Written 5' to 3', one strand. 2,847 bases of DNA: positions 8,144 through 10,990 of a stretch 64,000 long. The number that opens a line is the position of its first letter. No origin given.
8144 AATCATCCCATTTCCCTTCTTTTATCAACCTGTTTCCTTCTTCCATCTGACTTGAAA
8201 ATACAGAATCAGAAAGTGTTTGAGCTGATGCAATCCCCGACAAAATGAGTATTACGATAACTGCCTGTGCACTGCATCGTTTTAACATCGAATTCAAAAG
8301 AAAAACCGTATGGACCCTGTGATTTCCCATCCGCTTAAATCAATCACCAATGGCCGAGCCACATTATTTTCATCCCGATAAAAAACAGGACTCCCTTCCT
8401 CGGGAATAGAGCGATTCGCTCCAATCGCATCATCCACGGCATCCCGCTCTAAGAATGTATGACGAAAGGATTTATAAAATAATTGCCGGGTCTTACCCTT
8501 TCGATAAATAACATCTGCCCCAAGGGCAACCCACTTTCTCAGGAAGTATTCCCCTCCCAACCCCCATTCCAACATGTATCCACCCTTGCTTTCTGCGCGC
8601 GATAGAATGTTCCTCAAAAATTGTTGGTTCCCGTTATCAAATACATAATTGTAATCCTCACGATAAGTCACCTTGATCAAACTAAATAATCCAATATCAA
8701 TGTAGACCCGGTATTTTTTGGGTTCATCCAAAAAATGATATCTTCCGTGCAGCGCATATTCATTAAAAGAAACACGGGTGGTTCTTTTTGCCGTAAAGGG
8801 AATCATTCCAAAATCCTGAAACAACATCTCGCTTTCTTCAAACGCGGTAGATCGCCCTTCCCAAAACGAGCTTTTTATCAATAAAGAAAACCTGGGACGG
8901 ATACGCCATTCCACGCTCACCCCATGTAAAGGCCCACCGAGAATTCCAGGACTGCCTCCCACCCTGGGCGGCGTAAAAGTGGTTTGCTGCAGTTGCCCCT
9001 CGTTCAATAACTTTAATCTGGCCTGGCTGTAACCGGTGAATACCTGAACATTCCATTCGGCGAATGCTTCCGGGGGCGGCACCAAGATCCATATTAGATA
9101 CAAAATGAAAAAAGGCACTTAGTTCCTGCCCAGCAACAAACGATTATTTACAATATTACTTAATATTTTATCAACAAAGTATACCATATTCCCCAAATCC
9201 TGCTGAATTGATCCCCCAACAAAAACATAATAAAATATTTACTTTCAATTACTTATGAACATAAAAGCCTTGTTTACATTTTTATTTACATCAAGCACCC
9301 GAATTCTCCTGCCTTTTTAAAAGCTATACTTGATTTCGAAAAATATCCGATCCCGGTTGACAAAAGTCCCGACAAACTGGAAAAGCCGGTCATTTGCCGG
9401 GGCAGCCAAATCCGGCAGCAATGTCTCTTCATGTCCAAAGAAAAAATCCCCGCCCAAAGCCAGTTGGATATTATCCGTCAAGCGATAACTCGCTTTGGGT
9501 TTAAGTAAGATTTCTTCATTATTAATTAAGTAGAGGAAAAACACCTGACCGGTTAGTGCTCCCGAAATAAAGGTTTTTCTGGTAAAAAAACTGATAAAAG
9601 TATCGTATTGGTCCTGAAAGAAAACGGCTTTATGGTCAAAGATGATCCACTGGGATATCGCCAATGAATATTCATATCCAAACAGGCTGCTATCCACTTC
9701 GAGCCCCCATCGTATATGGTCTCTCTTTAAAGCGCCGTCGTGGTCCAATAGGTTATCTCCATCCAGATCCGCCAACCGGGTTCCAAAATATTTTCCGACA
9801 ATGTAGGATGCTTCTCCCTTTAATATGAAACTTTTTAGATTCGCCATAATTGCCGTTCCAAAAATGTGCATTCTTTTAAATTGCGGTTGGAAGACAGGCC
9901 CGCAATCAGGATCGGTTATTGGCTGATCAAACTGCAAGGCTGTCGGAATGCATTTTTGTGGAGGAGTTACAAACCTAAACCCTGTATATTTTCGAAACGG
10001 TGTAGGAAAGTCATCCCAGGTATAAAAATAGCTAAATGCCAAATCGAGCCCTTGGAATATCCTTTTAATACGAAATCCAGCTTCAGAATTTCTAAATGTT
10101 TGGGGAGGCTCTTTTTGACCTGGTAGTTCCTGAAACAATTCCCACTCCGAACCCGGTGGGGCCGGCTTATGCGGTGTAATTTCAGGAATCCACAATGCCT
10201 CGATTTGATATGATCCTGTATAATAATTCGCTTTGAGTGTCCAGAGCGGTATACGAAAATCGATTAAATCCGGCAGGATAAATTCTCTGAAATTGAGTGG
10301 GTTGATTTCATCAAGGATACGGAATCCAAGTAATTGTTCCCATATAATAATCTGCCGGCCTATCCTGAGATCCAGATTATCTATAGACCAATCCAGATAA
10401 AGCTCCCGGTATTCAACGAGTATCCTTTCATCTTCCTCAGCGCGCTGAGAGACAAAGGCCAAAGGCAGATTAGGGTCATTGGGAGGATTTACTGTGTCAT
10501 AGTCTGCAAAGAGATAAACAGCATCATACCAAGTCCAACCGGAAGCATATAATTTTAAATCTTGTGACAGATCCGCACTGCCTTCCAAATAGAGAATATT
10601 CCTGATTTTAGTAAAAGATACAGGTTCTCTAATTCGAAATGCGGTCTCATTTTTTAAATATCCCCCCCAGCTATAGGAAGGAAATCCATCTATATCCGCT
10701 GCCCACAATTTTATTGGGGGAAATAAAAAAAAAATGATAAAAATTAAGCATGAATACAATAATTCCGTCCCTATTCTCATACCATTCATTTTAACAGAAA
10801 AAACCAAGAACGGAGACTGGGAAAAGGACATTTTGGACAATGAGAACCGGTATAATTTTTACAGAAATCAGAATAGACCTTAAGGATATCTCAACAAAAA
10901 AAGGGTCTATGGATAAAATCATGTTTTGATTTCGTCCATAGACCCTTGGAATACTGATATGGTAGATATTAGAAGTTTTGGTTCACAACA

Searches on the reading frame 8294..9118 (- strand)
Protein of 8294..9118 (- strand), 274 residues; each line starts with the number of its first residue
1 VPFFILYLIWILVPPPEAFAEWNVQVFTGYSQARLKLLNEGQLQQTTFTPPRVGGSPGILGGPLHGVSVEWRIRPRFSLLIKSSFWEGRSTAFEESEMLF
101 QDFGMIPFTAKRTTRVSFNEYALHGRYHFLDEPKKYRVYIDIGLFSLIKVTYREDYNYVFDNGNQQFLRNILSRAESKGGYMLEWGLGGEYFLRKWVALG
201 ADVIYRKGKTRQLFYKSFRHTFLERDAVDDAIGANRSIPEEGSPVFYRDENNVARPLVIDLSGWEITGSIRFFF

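Call 7: search_protein_families(library=pfam, proteins=[window:8294-9118:-], max_evalue=0.1)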
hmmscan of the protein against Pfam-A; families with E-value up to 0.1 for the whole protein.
window:8294-9118:- (274 aa): 0 families

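Call 8: search_protein_families(library=ncbifam, proteins=[window:8294-9118:-], max_evalue=0.1)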
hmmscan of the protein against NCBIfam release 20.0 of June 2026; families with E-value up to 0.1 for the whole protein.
window:8294-9118:- (274 aa): 0 families

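Call 57: search_solved_structures(query=A3, max_evalue=10, show_alignments=1)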
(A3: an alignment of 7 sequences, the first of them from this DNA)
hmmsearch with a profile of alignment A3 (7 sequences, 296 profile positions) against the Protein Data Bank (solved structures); distinct sequences matched with E-value up to 10: 2.
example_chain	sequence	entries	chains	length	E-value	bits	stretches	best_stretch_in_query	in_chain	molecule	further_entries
2vtu_J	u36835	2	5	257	1.5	11.1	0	63-91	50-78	MS2 COAT PROTEIN | COAT PROTEIN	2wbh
3vm7_A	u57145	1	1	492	1.5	11.1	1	16-47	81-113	Alpha-amylase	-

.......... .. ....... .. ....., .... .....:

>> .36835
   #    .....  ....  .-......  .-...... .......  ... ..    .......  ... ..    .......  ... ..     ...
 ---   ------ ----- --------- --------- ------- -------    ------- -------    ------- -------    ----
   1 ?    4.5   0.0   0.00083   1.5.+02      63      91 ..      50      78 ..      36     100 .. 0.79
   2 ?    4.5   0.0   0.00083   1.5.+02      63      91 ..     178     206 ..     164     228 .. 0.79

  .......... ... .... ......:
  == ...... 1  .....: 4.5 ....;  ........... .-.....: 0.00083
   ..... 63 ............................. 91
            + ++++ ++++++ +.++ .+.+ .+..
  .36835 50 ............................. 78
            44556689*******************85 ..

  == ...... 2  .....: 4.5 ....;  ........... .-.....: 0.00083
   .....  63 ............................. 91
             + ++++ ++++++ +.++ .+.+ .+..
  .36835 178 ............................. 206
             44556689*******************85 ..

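Call 58: search_protein_families(library=pfam, alignment_id=A3, max_evalue=10)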
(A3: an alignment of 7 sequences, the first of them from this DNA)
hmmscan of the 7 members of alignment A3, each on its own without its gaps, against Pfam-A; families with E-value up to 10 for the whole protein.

A. member 1, seq(274 aa): 0 families

B. families by the number of members that match (of 7 scanned): 2 families
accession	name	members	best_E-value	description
PF23518.1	WW_2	1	0.041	WW domain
PF11752.14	DUF3309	1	9.9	Protein of unknown function (DUF3309)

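Call 76: search_protein_families(library=pfam, proteins=[L001:36-1019:+, L001:1051-2055:+], max_evalue=0.1)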
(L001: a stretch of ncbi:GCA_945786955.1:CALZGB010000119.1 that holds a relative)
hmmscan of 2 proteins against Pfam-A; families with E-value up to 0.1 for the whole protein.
L001:36-1019:+ (327 aa): 8 families
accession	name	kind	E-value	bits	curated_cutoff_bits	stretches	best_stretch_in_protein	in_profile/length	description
PF15902.12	Sortilin-Vps10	-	3e-21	76.2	33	3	93-208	2-123/446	Sortilin, neurotensin receptor 3,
PF14870.12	PSII_BNR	-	2.6e-10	40.5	27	1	189-321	4-137/303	Photosynthesis system II assembly factor YCF48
PF25174.1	Beta-prop_THOC3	-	0.0023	17.4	305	1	161-268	89-192/272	THOC3 beta-propeller domain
PF24814.1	WD40_Prp19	-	0.0028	17.2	320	0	120-224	9-112/281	Prp19 WD40 domain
PF13088.12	BNR_2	-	0.007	16.2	31.4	0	270-304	84-118/277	BNR repeat-like domain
PF02012.26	BNR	-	0.0078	16.5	27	0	271-282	1-12/12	BNR/Asp-box repeat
PF00780.28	CNH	-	0.0099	16.2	26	0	173-192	2-22/255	CNH domain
PF13810.12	DUF4185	-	0.017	14.8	39.5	0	246-286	105-145/309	Domain of unknown function (DUF4185)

L001:1051-2055:+ (334 aa): 3 families
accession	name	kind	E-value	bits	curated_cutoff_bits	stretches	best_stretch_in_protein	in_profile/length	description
PF14870.12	PSII_BNR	-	1.1e-43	150.1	27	4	173-245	20-95/303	Photosynthesis system II assembly factor YCF48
PF15902.12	Sortilin-Vps10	-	2.6e-07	30.2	33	2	113-210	5-116/446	Sortilin, neurotensin receptor 3,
PF02012.26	BNR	-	4.3e-07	29.4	27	0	195-205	2-12/12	BNR/Asp-box repeat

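Call 82: find_homologous_proteins(query=A3, max_evalue=0.001)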
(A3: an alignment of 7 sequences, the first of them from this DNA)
Query A3 (7 sequences) (274 aa, profile of the alignment): 25 proteins with E <= 0.001 among 5667 candidates.
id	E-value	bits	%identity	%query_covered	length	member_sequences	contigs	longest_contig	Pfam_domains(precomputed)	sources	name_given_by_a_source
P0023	5.4e-107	375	57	93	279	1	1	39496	-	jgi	jgi:hypothetical protein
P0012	9.2e-105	368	100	100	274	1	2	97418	-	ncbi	-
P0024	4.6e-101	356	55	100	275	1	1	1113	-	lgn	-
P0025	3.0e-99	350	57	96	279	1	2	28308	-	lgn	-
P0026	9.6e-98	345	56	99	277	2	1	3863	-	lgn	-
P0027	1.6e-97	344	77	99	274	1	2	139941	-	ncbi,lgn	-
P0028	4.6e-97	343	25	78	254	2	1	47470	-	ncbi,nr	ncbi:MAG TPA: hypothetical protein ENJ19_09205 [Gammaproteobacteria bacterium]|nr:hypothetical prote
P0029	2.2e-96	341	59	93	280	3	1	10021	-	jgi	jgi:hypothetical protein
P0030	1.8e-95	338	55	100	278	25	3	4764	-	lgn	-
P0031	7.1e-93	329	73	99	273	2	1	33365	-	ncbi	ncbi:MAG: hypothetical protein ACE5F7_00020 [Nitrospiria bacterium]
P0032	2.2e-92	327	55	99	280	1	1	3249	-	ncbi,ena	-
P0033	4.7e-92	326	55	100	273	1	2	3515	-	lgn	-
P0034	7.6e-87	309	55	100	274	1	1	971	-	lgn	-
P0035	8.9e-87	309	54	100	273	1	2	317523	-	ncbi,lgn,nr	ncbi:MAG: hypothetical protein HY282_05345 [Nitrospirae bacterium]|nr:hypothetical protein [Candidat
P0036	1.0e-86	309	27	96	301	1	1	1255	-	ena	-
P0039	7.5e-86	306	28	69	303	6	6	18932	-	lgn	-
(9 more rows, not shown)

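Call 83: find_encoding_contigs(protein=P0035, flank=10000, max_places=2)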
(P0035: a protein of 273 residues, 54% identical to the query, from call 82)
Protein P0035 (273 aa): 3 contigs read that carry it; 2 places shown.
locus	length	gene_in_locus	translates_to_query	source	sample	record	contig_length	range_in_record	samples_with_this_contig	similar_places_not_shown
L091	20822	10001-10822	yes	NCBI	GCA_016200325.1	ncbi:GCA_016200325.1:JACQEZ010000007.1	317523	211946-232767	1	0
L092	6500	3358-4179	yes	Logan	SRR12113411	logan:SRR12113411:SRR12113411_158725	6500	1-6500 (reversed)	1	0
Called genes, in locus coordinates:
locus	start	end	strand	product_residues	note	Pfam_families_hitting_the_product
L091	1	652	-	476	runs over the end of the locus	PF00675:Peptidase_M16, PF05193:Peptidase_M16_C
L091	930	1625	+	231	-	PF13801:Metal_resist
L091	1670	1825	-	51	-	PF04945:YHS, PF24273:TRASH_HVO_1752_C (weak)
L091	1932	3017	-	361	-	PF21016:RlmN_N, PF04055:Radical_SAM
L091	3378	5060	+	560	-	PF13205:Big_5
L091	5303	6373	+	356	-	-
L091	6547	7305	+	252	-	-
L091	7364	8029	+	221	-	-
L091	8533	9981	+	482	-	PF06980:DUF1302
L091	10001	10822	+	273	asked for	-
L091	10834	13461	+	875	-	PF13432:TPR_16, PF14559:TPR_19, PF13414:TPR_11, PF13432:TPR_16, PF13432:TPR_16, PF13424:TPR_12, PF23914:TPR_CcmH_CycH, PF13432:TPR_16, +46 more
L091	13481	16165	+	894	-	-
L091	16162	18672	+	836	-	PF07646:Kelch_2 (faint), PF18911:PKD_4, PF22352:K319L-like_PKD, PF13385:Laminin_G_3, PF01344:Kelch_1 (faint), PF13415:Beta-prop_FBX42 (faint), PF24981:Beta-prop_ATRN-LZTR1, PF24681:Kelch_KLHDC2_KLHL20_DRC7 (weak), +1 more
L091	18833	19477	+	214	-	PF05724:TPMT, PF13489:Methyltransf_23, PF01209:Ubie_methyltran, PF13847:Methyltransf_31, PF13649:Methyltransf_25, PF08241:Methyltransf_11, PF08242:Methyltransf_12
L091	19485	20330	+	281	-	PF01063:Aminotran_4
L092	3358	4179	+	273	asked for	-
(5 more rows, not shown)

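Call 84: find_encoding_contigs(protein=P0039, flank=10000, max_places=3)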
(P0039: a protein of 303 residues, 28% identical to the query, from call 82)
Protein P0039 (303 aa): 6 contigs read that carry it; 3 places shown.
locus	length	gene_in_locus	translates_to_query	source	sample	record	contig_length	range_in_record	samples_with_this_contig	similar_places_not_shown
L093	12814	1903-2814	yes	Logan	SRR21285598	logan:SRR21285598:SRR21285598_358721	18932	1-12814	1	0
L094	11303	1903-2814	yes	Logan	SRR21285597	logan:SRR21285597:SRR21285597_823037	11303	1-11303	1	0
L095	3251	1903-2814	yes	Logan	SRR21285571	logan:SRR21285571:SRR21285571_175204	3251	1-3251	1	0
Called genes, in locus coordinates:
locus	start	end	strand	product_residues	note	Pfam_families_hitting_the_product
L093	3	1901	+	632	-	?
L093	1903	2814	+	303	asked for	-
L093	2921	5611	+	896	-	PF12895:ANAPC3 (weak), PF13432:TPR_16 (weak), PF14559:TPR_19, PF13424:TPR_12, PF14559:TPR_19, PF14559:TPR_19, PF14559:TPR_19, PF07719:TPR_2, +33 more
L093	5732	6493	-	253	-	PF01061:ABC2_membrane, PF12698:ABC2_membrane_3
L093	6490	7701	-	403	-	PF00005:ABC_tran, PF13304:AAA_21 (faint), PF13732:DrrA1-3_C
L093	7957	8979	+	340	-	PF00814:TsaD, PF22521:HypF_C_2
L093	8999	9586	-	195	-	PF02660:G3P_acyltransf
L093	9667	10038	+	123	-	PF02152:FolB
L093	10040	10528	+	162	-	PF01288:HPPK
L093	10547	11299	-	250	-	PF23441:SDR, PF00106:adh_short, PF08659:KR, PF13561:adh_short_C2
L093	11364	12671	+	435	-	PF02636:Methyltransf_28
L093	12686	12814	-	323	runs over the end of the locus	PF16881:LIAS_N (faint), PF04055:Radical_SAM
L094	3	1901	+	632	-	?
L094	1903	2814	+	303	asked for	-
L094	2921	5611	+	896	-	PF12895:ANAPC3 (weak), PF13432:TPR_16 (weak), PF14559:TPR_19, PF13424:TPR_12, PF14559:TPR_19, PF14559:TPR_19, PF14559:TPR_19, PF07719:TPR_2, +33 more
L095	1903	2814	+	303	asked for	-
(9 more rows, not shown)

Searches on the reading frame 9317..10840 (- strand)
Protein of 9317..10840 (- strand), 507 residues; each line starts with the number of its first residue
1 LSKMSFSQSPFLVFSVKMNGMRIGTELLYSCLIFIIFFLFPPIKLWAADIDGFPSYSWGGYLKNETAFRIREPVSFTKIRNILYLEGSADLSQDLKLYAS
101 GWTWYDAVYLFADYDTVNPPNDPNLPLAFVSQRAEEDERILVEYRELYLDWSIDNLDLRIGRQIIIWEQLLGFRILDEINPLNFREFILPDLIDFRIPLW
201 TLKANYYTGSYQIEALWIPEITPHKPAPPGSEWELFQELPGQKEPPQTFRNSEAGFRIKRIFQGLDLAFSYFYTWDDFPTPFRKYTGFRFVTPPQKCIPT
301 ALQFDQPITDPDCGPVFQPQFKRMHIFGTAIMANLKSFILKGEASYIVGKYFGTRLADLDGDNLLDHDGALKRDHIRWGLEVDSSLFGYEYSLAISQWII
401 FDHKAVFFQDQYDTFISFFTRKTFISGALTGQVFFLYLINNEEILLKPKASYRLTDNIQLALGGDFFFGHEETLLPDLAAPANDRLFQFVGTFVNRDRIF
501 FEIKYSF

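Call 7: search_protein_families(library=pfam, proteins=[window:9317-10840:-], max_evalue=0.1)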
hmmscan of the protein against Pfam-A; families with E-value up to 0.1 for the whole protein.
window:9317-10840:- (507 aa): 1 family
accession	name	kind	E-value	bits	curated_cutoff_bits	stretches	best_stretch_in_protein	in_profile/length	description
PF06980.17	DUF1302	-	1.2e-14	54.7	23.2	1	80-346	80-362/541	Protein of unknown function (DUF1302)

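Call 8: search_protein_families(library=ncbifam, proteins=[window:9317-10840:-], max_evalue=0.1)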
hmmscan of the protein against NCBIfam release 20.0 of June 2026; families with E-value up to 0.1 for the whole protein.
window:9317-10840:- (507 aa): 0 families

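Call 76: search_protein_families(library=pfam, proteins=[L001:36-1019:+, L001:1051-2055:+], max_evalue=0.1)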
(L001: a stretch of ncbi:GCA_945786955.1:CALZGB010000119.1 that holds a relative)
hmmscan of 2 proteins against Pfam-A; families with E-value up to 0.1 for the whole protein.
L001:36-1019:+ (327 aa): 8 families
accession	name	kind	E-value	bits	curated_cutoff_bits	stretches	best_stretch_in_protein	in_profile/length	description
PF15902.12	Sortilin-Vps10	-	3e-21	76.2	33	3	93-208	2-123/446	Sortilin, neurotensin receptor 3,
PF14870.12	PSII_BNR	-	2.6e-10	40.5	27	1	189-321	4-137/303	Photosynthesis system II assembly factor YCF48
PF25174.1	Beta-prop_THOC3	-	0.0023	17.4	305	1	161-268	89-192/272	THOC3 beta-propeller domain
PF24814.1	WD40_Prp19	-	0.0028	17.2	320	0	120-224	9-112/281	Prp19 WD40 domain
PF13088.12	BNR_2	-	0.007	16.2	31.4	0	270-304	84-118/277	BNR repeat-like domain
PF02012.26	BNR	-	0.0078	16.5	27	0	271-282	1-12/12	BNR/Asp-box repeat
PF00780.28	CNH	-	0.0099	16.2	26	0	173-192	2-22/255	CNH domain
PF13810.12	DUF4185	-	0.017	14.8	39.5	0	246-286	105-145/309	Domain of unknown function (DUF4185)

L001:1051-2055:+ (334 aa): 3 families
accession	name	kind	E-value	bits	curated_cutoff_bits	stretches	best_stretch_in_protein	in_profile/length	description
PF14870.12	PSII_BNR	-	1.1e-43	150.1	27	4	173-245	20-95/303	Photosynthesis system II assembly factor YCF48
PF15902.12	Sortilin-Vps10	-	2.6e-07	30.2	33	2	113-210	5-116/446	Sortilin, neurotensin receptor 3,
PF02012.26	BNR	-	4.3e-07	29.4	27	0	195-205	2-12/12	BNR/Asp-box repeat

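Call 94: find_related_loci(query=window:9320-10675:-, collection=metagenome_contigs, flank=10000)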
Query window:9320-10675:- (452 aa) in metagenome_contigs; peptide patterns used: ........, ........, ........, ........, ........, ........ (x = any residue, [..] = any of these).
137 stretches matched a pattern; 99 encode a relative of the query (tblastn E <= 1e-3); the best 80 are kept; 80 distinct loci.
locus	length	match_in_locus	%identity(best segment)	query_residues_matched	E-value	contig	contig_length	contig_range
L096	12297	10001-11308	46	4-452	8e-120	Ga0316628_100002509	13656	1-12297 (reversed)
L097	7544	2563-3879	43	2-452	1e-119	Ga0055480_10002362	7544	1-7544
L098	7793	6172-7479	44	4-452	1e-118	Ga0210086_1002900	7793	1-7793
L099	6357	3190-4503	43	3-452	1e-118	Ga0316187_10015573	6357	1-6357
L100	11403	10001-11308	44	4-452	1e-118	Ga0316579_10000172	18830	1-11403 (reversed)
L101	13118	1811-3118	44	4-452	1e-118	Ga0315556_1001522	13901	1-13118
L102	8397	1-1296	46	8-452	2e-117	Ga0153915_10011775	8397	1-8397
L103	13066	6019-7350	44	2-452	4e-117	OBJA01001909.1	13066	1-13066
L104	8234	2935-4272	43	2-452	4e-117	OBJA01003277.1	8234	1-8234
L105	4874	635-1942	43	4-452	1e-117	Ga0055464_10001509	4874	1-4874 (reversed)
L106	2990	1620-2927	43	4-452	3e-121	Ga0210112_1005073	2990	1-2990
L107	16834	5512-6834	43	5-452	1e-116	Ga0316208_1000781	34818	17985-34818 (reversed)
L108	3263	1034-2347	43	4-452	3e-119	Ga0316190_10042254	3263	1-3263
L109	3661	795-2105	42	3-452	4e-118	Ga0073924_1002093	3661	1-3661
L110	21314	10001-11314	43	4-452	3e-115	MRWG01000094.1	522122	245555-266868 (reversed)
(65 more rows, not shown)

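Call 101: search_solved_structures(query=L110:11331-13793:+, max_evalue=0.01)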
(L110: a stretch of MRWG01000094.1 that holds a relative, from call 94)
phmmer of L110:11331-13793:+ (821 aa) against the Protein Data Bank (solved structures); distinct sequences matched with E-value up to 0.01: 28.
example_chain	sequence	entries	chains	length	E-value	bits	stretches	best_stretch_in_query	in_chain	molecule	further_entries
6xe6_A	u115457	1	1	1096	4.3e-12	48.2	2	655-812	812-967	Protein dispatched homolog 1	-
7e2h_E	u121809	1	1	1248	7.1e-11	44.1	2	655-812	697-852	Protein dispatched homolog 1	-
7e2g_D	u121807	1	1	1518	1e-10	43.6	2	655-812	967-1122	Protein dispatched homolog 1,Protein dispatched homolog 1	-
7e2i_D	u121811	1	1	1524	1.1e-10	43.6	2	655-812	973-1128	Protein dispatched homolog 1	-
7rph_A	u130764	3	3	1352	1.7e-10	42.9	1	655-814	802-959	Protein dispatched homolog 1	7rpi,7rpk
7rpj_A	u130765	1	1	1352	2.3e-09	39.1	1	655-814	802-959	Protein dispatched homolog 1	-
5khn_B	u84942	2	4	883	9.1e-09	37.2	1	674-819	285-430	RND transporter | Putative RND superfamily efflux pump membrane protein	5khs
6wu0_B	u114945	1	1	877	3.8e-08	35.1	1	675-817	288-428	Hopanoid biosynthesis associated RND transporter like protein HpnN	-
9gi0_B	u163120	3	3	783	7e-07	30.9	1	671-816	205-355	Siderophore exporter MmpL4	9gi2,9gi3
6tbu_A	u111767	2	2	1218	1.8e-06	29.6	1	669-816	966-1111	Protein dispatched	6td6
9syt_A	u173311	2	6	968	2.1e-06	29.4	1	671-816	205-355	Siderophore exporter MmpL4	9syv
9syj_A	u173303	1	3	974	2.1e-06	29.3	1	671-816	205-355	Siderophore exporter MmpL4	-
8qeb_A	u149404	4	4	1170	5.7e-05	24.6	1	297-423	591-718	NPC intracellular sterol transporter 1-related protein 1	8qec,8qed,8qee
6r4l_A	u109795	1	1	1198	5.7e-05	24.6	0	297-423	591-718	NPC intracellular cholesterol transporter 1-related protein 1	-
6v3f_A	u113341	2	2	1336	0.00032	22.1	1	297-421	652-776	NPC1-like intracellular cholesterol transporter 1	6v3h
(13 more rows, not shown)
